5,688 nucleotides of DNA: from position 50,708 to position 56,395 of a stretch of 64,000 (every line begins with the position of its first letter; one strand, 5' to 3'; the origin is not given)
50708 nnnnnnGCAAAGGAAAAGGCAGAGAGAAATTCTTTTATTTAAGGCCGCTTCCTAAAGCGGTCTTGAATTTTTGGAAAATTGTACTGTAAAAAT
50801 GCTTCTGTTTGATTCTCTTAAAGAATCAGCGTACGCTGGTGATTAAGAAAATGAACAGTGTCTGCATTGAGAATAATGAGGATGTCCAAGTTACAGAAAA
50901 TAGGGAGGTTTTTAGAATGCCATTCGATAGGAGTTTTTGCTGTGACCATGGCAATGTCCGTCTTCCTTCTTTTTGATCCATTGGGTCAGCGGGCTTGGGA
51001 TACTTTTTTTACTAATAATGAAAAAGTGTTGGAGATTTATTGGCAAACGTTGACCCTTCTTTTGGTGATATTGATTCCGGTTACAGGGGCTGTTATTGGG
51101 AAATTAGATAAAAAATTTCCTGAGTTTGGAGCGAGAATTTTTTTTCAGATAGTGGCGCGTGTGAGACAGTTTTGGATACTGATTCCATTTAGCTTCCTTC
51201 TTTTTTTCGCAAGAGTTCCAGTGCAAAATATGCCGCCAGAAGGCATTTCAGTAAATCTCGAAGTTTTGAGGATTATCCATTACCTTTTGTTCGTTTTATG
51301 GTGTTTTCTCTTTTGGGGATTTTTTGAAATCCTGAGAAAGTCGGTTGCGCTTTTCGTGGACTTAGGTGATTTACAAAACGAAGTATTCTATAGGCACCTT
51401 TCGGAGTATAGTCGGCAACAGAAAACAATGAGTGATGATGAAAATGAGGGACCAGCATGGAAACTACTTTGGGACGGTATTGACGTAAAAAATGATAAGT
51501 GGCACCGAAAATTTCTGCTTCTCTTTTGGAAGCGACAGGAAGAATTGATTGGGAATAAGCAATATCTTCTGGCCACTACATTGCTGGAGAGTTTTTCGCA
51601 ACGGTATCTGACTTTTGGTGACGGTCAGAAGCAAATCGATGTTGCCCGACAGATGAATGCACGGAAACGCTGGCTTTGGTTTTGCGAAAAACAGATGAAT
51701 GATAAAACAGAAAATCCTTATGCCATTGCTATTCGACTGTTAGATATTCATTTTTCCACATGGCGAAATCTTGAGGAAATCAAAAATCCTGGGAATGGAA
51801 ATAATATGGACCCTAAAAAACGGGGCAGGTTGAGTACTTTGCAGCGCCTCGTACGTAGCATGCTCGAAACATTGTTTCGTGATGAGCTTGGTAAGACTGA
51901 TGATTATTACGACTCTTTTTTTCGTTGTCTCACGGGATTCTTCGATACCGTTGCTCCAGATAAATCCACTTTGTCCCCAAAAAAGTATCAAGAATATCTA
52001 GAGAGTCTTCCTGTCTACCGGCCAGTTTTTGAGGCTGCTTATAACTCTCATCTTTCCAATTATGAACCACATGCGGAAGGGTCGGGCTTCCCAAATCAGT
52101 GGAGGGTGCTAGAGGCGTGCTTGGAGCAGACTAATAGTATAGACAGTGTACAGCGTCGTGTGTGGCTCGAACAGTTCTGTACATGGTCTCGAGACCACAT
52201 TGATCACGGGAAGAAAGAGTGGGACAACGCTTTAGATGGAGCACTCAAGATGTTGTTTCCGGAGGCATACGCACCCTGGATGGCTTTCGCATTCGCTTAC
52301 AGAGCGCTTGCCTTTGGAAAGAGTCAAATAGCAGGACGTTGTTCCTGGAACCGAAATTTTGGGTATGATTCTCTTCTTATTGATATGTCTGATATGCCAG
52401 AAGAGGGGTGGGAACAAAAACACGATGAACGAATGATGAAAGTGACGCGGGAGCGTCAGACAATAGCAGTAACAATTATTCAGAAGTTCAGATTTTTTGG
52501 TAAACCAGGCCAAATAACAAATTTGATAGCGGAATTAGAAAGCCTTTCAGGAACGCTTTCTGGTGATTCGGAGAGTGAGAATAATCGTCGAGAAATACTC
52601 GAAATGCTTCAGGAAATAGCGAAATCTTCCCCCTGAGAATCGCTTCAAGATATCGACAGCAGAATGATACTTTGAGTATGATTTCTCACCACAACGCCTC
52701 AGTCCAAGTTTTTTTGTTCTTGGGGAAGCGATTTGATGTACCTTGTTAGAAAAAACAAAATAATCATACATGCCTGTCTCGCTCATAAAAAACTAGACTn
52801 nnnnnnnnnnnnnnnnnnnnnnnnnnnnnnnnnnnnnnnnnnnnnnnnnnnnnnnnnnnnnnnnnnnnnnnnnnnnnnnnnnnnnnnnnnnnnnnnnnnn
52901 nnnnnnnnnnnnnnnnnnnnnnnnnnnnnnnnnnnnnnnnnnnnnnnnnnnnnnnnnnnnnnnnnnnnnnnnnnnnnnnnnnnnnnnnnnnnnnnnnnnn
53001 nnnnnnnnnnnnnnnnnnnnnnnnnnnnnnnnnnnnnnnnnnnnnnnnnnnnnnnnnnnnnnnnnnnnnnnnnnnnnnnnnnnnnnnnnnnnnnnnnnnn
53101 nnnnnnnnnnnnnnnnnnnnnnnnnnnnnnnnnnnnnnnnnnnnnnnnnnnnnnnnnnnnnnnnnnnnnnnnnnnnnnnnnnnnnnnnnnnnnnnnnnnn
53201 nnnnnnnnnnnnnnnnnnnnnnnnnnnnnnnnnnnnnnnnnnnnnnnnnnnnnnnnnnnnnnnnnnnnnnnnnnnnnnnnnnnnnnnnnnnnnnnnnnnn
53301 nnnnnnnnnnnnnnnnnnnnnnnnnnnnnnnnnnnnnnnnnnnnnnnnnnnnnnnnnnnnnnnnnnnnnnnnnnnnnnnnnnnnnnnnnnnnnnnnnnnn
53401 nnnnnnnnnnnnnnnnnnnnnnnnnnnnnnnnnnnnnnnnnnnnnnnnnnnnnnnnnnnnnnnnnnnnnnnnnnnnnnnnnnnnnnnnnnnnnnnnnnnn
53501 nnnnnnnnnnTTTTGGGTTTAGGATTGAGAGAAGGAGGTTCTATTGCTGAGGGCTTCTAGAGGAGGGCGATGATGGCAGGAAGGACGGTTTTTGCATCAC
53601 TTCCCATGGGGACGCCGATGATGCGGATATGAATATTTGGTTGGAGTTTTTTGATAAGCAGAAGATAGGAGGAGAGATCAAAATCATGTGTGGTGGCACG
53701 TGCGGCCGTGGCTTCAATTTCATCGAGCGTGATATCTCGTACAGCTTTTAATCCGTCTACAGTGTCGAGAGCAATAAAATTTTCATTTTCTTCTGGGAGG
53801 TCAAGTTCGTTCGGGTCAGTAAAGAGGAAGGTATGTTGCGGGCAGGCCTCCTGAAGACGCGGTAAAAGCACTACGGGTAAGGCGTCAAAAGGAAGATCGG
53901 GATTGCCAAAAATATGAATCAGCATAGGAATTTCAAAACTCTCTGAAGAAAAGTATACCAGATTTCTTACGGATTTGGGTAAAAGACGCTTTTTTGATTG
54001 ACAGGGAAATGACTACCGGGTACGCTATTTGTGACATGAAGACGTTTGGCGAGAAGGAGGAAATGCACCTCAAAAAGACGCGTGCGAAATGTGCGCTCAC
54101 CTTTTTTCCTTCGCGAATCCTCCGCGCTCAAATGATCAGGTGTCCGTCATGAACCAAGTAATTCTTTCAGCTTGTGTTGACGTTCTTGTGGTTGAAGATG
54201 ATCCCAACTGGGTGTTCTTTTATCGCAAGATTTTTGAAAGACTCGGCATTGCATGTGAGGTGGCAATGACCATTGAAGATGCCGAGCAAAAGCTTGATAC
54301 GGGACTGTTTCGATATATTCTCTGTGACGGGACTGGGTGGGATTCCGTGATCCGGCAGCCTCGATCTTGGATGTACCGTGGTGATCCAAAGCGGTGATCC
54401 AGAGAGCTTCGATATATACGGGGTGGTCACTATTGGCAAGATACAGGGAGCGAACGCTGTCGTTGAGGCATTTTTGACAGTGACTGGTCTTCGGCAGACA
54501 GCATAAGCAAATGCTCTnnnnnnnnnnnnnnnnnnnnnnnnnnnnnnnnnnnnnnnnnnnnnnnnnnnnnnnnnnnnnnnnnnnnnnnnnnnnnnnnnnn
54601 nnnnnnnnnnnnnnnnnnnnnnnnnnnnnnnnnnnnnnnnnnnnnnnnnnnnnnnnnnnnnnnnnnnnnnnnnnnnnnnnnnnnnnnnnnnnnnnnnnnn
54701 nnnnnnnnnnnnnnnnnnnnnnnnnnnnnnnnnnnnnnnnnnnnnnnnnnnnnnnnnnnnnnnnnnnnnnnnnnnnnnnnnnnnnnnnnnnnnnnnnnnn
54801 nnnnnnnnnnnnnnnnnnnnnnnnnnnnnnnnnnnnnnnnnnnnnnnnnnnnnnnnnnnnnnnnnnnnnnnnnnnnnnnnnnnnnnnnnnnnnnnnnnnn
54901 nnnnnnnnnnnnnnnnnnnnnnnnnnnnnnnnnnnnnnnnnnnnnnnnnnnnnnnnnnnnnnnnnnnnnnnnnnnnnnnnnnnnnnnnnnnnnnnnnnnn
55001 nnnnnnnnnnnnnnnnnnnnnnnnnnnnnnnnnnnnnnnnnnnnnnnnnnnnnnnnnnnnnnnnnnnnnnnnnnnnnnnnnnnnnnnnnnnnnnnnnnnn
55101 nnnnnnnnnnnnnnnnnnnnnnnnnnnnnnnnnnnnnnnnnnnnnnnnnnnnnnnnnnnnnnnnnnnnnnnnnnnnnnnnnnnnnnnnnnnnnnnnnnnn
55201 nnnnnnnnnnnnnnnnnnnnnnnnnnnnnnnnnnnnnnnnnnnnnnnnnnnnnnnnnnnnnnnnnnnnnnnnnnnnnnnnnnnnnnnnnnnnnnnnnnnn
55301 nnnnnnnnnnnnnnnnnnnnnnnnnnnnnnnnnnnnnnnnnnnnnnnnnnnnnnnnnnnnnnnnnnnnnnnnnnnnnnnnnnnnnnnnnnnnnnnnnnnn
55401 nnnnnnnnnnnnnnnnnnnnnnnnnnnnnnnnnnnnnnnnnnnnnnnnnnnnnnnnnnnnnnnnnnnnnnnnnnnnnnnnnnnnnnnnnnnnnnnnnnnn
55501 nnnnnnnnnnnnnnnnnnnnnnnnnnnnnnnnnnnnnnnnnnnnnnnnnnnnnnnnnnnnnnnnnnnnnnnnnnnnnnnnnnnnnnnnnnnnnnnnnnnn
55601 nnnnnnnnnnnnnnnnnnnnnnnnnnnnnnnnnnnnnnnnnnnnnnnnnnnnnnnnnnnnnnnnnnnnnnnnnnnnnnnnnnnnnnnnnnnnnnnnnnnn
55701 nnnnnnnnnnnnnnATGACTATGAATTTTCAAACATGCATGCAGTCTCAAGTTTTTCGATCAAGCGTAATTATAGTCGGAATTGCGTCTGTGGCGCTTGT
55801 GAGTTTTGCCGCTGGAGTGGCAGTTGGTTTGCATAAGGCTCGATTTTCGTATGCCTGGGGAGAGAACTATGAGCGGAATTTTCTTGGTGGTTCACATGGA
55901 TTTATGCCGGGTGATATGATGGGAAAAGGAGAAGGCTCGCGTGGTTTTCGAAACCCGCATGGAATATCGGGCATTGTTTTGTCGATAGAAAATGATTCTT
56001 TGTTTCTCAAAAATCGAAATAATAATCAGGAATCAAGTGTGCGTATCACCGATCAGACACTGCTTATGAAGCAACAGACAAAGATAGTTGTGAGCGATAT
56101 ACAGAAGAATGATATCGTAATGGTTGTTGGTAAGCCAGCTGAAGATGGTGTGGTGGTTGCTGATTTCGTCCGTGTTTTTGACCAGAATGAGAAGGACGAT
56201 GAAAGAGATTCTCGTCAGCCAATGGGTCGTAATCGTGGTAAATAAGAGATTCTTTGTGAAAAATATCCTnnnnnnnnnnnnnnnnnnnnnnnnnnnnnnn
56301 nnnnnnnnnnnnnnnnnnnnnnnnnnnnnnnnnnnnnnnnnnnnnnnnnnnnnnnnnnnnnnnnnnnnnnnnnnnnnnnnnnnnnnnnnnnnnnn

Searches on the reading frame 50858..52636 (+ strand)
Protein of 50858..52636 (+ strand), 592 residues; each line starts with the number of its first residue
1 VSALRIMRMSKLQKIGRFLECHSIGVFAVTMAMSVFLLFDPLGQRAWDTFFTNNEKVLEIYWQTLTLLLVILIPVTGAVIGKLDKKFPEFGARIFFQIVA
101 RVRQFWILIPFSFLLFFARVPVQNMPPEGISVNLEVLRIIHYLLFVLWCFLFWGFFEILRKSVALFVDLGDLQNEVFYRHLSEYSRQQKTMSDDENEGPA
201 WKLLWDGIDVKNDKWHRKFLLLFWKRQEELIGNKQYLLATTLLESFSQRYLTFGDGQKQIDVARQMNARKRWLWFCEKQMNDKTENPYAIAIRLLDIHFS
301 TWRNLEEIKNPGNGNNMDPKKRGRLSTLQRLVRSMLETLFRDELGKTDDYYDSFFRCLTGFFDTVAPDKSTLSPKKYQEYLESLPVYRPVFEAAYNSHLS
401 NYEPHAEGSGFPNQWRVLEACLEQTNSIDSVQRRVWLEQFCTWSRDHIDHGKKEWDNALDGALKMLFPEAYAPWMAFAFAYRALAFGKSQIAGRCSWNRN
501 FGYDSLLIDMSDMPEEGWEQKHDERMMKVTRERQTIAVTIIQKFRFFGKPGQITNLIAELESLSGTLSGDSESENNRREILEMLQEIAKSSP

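Call 3: search_protein_families(library=pfam, proteins=[window:50858-52636:+], max_evalue=0.01)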
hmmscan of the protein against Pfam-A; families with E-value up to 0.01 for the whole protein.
window:50858-52636:+ (592 aa): 0 families

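Call 4: search_protein_families(library=ncbifam, proteins=[window:50858-52636:+], max_evalue=0.01)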
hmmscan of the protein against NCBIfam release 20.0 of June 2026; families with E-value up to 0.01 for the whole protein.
window:50858-52636:+ (592 aa): 0 families

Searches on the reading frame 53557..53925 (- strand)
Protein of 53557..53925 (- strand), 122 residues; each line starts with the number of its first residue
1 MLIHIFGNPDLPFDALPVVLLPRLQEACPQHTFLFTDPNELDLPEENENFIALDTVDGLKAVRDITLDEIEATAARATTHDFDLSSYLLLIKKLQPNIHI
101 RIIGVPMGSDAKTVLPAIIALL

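Call 3: search_protein_families(library=pfam, proteins=[window:53557-53925:-], max_evalue=0.01)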
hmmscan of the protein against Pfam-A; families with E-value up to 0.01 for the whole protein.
window:53557-53925:- (122 aa): 0 families

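Call 4: search_protein_families(library=ncbifam, proteins=[window:53557-53925:-], max_evalue=0.01)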
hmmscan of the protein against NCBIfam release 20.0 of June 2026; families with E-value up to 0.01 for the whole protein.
window:53557-53925:- (122 aa): 0 families

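Call 20: search_protein_families(library=pfam, proteins=[window:53557-53925:-], max_evalue=1)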
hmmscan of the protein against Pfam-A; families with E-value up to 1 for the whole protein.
window:53557-53925:- (122 aa): 1 family
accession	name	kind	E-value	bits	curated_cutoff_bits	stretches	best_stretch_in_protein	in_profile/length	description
PF01750.23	HycI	-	0.12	12.7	23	1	46-106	35-101/130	Hydrogenase maturation protease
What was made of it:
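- On HybD/HycI hydrogenase maturation endopeptidase (ORF 53557-53925): Pfam HycI gives E = 0.12 and 12.7 bits against a cut-off of 23 (call 20).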

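Call 54: search_solved_structures(query=A2, max_evalue=1, show_alignments=2)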
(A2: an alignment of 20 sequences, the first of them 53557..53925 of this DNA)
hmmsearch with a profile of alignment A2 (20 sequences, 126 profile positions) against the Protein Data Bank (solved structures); distinct sequences matched with E-value up to 1: 4.
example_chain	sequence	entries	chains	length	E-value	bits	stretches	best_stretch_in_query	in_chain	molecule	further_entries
9f5w_A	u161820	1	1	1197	0.043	16.6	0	25-46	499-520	Structural maintenance of chromosomes protein 2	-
1ty0_A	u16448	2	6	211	0.24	14.2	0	83-109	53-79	putative exotoxin (superantigen)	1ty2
3rj5_A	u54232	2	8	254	0.63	12.8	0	42-96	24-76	Alcohol dehydrogenase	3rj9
1a4u_A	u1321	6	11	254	0.66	12.7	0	42-96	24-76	ALCOHOL DEHYDROGENASE | PROTEIN (ALCOHOL DEHYDROGENASE)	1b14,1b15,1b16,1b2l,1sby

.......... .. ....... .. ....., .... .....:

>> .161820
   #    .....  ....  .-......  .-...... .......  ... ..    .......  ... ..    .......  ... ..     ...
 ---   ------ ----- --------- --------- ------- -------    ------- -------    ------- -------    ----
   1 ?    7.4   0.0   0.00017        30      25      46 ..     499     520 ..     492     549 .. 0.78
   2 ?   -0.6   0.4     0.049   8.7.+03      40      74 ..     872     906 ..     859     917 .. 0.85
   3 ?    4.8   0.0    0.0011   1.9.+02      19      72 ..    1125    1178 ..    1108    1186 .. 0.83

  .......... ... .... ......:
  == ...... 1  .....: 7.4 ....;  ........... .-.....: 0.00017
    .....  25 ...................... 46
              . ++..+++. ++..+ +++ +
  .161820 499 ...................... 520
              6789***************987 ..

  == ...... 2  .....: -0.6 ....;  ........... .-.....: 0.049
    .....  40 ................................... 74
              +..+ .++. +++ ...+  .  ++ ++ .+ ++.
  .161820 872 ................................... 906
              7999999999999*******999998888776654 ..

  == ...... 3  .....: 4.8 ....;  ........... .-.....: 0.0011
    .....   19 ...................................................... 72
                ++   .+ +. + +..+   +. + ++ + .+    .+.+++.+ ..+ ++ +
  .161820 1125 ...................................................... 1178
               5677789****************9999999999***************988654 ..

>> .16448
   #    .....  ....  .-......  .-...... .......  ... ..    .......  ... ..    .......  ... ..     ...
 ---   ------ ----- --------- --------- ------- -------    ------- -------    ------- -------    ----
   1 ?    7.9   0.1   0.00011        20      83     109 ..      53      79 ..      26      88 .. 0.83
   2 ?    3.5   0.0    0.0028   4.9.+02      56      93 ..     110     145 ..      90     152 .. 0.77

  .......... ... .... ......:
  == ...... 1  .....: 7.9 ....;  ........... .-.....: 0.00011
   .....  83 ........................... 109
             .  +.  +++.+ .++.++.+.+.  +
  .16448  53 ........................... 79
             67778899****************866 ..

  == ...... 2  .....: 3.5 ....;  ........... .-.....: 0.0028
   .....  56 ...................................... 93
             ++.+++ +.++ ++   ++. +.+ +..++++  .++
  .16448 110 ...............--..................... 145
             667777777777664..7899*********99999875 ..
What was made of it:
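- On HybD/HycI hydrogenase maturation endopeptidase (ORF 53557-53925): A profile search against PDB sequences gave no hit (call 54).
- Tried and rejected: Pfam was sub-threshold (call 20) and a 20-sequence profile against PDB gave no hit (call 54).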

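Call 58: find_homologous_proteins(query=window:53557-53925:-, max_evalue=0.001)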
Query window:53557-53925:- (122 aa): 50 proteins with E <= 0.001 among 62 candidates.
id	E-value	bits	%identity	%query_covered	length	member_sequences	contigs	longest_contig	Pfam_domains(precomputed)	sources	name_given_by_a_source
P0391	2.3e-72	258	99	100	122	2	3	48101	-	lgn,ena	-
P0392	2.3e-55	204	79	100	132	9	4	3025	-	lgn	-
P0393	2.9e-55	203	79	100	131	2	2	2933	-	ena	-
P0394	4.2e-55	203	74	100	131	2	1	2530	-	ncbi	-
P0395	2.5e-54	200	77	100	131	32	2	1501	-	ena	-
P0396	6.6e-54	199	75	100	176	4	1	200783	-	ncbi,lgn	-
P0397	4.0e-51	190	72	100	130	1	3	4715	-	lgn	-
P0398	5.9e-51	189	74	100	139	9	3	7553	-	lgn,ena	-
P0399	1.5e-50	188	70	100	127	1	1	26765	-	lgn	-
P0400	3.7e-50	187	69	100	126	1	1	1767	-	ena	-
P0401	7.6e-50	186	73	98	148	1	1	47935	-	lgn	-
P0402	1.2e-49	185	70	100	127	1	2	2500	-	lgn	-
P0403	1.6e-48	181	70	100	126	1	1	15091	-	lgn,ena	-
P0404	2.9e-48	181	70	100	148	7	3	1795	-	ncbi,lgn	-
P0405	1.6e-47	178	69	100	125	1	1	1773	-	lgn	-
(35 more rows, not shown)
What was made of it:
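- Tried and rejected: I therefore spent the last homologue search to obtain permitted sequences (call 58).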

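Call 74: predict_structure(alignment_id=A3)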
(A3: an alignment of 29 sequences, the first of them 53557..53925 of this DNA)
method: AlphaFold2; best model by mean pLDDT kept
length: 122 residues; sequences in the alignment: 29
mean_pLDDT: 86.6   pTM: 0.80
mean pLDDT of the five models: 86.6, 85.1, 83.4, 83.4, 82.8
residues with pLDDT >= 90: 56; 70-90: 53; 50-70: 13; < 50: 0
segments of 3 or more residues with pLDDT < 50: none
pLDDT, mean of each block of 10 residues (from residue 1): 91 91 97 90 83 89 84 59 79 88 91 96 94
secondary structure, 60 per line:
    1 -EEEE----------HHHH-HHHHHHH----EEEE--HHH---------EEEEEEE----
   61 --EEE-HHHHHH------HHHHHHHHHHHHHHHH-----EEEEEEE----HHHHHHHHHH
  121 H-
elements in order: E2-5 H16-19 H21-27 E32-35 E50-56 E63-65 H67-72 H79-94 E100-106 H111-121

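Call 79: fold_search(model_id=the predicted structure, library=pdb)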
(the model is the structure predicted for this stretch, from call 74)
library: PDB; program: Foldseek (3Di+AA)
matches with E <= 10: 697; with E <= 0.001: 2
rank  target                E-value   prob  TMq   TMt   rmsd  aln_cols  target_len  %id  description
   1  5ija_A                5.5e-05  1.00  0.64  0.55   4.5       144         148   21  [NiFe] hydrogenase maturation protease HybD from Thermococcus kodakarensis (released 2016-06-01)
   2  3pu6                  4.0e-04  1.00  0.49  0.44   7.1       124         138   15  The crystal structure of an uncharacterized protein from Wolinella succinogenes (released 2011-01-19)
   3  2e85_B                1.7e-03  1.00  0.56  0.46   5.6       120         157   21  Crystal Structure of the Hydrogenase 3 Maturation protease (released 2008-01-22)
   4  2e85_A                3.3e-03  1.00  0.56  0.45   5.6       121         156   21  Crystal Structure of the Hydrogenase 3 Maturation protease (released 2008-01-22)
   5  2b98_D                3.8e-03  0.94  0.40  0.37   6.1       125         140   18  Crystal Structure of an archaeal pentameric riboflavin synthase (released 2005-11-08)
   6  5ttx_D                1.3e-02  0.93  0.49  0.41   8.7       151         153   17  Crystal structure of hydrogenase 2 maturation peptidase from Thaumarchaeota archaeon SCGC_AB-539-E09 (released 2017-05-31)
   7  7c4x_A                1.4e-02  0.87  0.45  0.19  10.4       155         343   17  Crystal structure of germination protease from the spore-forming bacterium Paenisporosarcina sp. TG-20 in its inactive (released 2021-03-31)
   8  2kml_MODEL_1_A        2.2e-02  0.98  0.60  0.48   5.0       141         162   16  Solution structure of an endopeptidase from Escherichia coli (released 2010-08-04)
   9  7c4x_B                3.8e-02  0.75  0.45  0.20  10.4       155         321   17  Crystal structure of germination protease from the spore-forming bacterium Paenisporosarcina sp. TG-20 in its inactive (released 2021-03-31)
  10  4y7k_D                4.9e-02  0.60  0.39  0.25   6.3       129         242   17  Structure of an archaeal mechanosensitive channel in closed state (released 2015-08-26)
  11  7fj7_A                5.3e-02  0.60  0.32  0.12   9.2        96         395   17  KpAckA (PduW) native structure (released 2022-08-10)
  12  4dhw_A                6.0e-02  0.54  0.43  0.30   7.9       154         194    8  Crystal structure of Peptidyl-tRNA hydrolase from Pseudomonas aeruginosa with Adipic acid at 2.4 Angstrom resolution (released 2012-02-29)
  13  1iu8_A                6.9e-02  0.51  0.39  0.26  10.3       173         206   14  The X-ray Crystal Structure of Pyrrolidone-Carboxylate Peptidase from Hyperthermophilic Archaeon Pyrococcus horikoshii (released 2002-03-20)
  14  4p7b_C                7.3e-02  0.33  0.39  0.28   8.8       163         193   13  Crystal structure of S. typhimurium peptidyl-tRNA hydrolase (released 2014-07-09)
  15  3td2                  1.1e-01  0.35  0.40  0.29   9.4       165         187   10  Crystal structures of Peptidyl-tRNA hydrolase from Mycobacterium tuberculosis - Form 5 (released 2012-02-15)
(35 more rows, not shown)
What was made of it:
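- On HybD/HycI hydrogenase maturation endopeptidase (ORF 53557-53925): The best Foldseek hits are 5ija HybD (E 5.5e-5) and 2e85/2kml HycI (call 79).
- Checked: The 122-aa ORF at 53557..53925 (-) is supported as a maturation protease by predicted fold (call 79).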

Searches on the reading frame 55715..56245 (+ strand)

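Call 20: search_protein_families(library=pfam, proteins=[window:55715-56245:+], max_evalue=1)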
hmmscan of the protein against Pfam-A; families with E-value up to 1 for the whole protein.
window:55715-56245:+ (176 aa): 2 families
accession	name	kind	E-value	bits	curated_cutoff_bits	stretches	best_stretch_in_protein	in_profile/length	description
PF18914.6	DUF5666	-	0.0011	19.7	27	1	86-151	2-58/60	Domain of unknown function (DUF5666)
PF23291.1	KOW4_SPT5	-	0.066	13.6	27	0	83-107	24-48/55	Transcription elongation factor SPT5, fourth KOW domain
